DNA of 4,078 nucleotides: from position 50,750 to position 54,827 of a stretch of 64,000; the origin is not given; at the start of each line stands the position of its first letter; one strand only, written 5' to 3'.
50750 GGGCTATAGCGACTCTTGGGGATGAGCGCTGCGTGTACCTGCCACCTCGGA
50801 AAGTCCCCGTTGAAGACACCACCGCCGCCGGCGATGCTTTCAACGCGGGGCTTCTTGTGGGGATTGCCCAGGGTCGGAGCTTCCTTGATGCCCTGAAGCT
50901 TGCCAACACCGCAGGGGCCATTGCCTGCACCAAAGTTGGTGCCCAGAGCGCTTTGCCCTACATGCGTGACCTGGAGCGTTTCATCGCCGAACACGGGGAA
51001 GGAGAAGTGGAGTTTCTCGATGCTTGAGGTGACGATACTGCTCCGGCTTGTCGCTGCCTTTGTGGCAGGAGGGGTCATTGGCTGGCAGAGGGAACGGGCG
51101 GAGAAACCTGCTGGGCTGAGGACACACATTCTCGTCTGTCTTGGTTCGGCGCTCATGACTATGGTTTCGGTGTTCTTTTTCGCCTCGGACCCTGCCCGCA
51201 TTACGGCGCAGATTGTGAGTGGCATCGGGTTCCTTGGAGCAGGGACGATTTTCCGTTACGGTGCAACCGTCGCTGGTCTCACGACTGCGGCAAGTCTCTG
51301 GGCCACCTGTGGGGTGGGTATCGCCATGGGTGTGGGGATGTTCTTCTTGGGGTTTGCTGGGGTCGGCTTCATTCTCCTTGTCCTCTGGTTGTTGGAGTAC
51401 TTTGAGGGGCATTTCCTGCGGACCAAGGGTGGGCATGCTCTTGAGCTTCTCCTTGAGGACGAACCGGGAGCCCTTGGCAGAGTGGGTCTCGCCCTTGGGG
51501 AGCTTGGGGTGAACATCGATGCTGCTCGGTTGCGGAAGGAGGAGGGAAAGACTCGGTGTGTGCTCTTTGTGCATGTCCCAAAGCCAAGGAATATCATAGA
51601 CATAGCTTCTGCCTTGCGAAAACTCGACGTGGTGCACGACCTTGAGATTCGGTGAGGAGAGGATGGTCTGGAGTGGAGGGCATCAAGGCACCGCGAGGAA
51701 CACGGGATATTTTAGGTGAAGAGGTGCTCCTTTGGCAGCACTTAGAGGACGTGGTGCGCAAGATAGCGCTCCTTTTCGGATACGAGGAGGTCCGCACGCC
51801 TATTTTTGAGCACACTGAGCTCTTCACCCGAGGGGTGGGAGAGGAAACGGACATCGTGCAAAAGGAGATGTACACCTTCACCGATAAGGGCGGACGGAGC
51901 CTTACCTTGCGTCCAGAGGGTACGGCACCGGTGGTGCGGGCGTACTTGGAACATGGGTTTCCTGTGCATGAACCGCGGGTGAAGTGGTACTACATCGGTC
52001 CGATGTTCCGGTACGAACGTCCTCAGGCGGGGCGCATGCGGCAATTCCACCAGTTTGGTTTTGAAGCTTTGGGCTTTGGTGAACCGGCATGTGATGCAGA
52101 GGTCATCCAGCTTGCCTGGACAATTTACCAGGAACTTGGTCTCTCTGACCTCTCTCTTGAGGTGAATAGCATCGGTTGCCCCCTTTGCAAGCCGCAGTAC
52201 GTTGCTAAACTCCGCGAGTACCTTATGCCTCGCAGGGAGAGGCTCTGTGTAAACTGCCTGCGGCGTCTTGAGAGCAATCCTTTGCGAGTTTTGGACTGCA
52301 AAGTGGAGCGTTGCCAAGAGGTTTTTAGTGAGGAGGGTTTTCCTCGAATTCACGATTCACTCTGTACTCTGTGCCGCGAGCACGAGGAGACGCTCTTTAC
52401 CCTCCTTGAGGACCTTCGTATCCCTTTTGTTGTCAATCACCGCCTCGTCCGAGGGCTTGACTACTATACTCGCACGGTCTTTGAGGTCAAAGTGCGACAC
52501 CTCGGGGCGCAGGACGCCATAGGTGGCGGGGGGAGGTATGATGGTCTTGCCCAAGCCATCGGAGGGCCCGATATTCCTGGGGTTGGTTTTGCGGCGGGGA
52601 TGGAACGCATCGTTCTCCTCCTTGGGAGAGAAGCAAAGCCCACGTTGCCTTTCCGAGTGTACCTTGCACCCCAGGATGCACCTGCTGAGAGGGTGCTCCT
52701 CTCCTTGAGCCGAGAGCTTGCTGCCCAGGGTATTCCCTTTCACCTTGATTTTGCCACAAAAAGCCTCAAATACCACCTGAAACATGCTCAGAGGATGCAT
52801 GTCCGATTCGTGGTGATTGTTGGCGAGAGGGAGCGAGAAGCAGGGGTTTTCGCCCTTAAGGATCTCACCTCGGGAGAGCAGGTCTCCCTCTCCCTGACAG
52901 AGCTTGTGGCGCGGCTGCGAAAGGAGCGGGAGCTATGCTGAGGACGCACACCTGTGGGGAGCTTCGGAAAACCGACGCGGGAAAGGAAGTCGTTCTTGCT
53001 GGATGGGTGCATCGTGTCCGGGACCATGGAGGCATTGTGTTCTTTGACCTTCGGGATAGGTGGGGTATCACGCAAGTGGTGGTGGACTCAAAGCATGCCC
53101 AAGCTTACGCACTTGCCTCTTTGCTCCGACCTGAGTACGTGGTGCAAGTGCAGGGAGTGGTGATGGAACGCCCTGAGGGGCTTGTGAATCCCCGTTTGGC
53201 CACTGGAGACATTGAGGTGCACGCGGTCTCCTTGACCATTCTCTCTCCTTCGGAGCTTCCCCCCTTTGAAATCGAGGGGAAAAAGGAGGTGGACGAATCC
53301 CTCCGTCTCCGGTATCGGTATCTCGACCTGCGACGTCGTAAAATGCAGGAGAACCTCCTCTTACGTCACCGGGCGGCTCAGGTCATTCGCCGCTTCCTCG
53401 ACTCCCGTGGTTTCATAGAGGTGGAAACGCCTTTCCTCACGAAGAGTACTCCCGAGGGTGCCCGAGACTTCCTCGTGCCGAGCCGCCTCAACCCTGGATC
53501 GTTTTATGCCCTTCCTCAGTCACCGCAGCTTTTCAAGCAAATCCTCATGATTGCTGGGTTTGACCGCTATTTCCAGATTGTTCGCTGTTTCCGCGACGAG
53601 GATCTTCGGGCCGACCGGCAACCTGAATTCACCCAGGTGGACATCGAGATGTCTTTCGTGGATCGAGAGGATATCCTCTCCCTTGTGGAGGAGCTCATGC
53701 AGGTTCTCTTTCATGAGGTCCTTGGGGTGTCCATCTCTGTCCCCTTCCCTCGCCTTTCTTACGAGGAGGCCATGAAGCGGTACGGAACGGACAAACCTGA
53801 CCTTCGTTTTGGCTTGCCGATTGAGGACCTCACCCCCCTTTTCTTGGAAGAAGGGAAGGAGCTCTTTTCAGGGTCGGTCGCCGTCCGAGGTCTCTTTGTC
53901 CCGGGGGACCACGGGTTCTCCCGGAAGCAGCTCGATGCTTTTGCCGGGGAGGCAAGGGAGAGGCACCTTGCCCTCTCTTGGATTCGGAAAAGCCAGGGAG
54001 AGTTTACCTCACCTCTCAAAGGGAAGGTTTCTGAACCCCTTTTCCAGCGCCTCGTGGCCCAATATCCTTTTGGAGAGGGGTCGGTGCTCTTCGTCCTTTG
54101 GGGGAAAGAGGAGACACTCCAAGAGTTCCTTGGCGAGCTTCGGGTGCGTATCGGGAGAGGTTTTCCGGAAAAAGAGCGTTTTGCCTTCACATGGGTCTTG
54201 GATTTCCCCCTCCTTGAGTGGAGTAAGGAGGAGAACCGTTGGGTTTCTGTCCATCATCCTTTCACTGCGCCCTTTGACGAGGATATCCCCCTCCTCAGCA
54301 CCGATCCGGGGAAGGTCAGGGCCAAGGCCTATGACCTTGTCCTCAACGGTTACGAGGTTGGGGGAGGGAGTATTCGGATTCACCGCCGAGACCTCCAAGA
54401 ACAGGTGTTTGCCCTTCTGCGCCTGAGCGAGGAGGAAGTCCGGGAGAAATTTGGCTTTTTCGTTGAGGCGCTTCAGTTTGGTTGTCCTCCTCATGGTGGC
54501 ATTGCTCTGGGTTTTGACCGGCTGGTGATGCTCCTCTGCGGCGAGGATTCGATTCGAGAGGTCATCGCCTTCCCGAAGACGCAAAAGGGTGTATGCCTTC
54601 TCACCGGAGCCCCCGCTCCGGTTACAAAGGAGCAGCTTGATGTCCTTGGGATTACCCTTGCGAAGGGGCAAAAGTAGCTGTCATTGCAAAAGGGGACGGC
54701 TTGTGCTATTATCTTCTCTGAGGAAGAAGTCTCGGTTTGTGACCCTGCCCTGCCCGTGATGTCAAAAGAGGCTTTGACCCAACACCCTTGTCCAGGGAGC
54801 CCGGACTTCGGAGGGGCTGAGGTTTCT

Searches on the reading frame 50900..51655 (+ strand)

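Call 67: search_protein_families(library=pfam, proteins=[window:50900-51655:+], max_evalue=0.0001)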
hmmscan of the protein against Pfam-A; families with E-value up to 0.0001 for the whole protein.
window:50900-51655:+ (251 aa): 2 families
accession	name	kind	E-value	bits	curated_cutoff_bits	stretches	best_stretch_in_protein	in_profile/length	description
PF02308.21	MgtC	-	4.7e-38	130.7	31.4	1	50-169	1-119/121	MgtC family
PF01842.31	ACT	-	6.4e-08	32.7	27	1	179-242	1-64/66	ACT domain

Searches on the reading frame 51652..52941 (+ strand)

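Call 10: search_protein_families(library=pfam, proteins=[window:51652-52941:+], max_evalue=0.0001)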
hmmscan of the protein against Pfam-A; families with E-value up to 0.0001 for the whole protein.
window:51652-52941:+ (429 aa): 3 families
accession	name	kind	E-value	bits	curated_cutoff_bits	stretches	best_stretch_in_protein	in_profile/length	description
PF13393.11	tRNA-synt_His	-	1.7e-43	149.5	25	1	16-320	1-308/308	Histidyl-tRNA synthetase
PF03129.25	HGTP_anticodon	-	1.1e-14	54.7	21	1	338-424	4-93/94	Anticodon binding domain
PF00587.30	tRNA-synt_2b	-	1.7e-13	51.5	29.3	1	74-302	1-144/179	tRNA synthetase class II core domain (G, H, P, S and T)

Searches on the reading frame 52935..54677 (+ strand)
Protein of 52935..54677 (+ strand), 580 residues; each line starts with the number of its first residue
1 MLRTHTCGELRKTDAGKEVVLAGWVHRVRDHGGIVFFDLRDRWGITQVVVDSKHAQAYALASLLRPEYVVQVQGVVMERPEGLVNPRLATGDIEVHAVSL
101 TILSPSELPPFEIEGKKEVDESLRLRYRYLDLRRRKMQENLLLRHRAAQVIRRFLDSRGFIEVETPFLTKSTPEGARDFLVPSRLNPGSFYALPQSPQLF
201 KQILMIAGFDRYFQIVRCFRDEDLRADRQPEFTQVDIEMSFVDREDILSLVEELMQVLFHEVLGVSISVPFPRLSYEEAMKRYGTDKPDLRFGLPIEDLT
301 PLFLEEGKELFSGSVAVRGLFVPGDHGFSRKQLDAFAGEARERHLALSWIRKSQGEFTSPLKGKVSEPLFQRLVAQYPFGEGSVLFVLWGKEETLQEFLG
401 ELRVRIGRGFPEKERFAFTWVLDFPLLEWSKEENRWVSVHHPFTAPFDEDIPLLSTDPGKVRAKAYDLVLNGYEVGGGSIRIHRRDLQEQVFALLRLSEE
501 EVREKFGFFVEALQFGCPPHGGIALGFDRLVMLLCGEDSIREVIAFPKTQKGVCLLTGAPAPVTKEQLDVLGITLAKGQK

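Call 10: search_protein_families(library=pfam, proteins=[window:52935-54677:+], max_evalue=0.0001)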
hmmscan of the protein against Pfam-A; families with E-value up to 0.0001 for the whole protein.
window:52935-54677:+ (580 aa): 3 families
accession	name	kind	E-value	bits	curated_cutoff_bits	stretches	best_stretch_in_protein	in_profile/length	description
PF00152.25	tRNA-synt_2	-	4.7e-128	427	25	1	120-550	1-308/308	tRNA synthetases class II (D, K and N)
PF01336.31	tRNA_anti-codon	-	2.1e-18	66.5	27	1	19-103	1-75/75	OB-fold nucleic acid binding domain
PF02938.19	GAD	-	3e-05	24.6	23.4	1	316-397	10-93/95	GAD domain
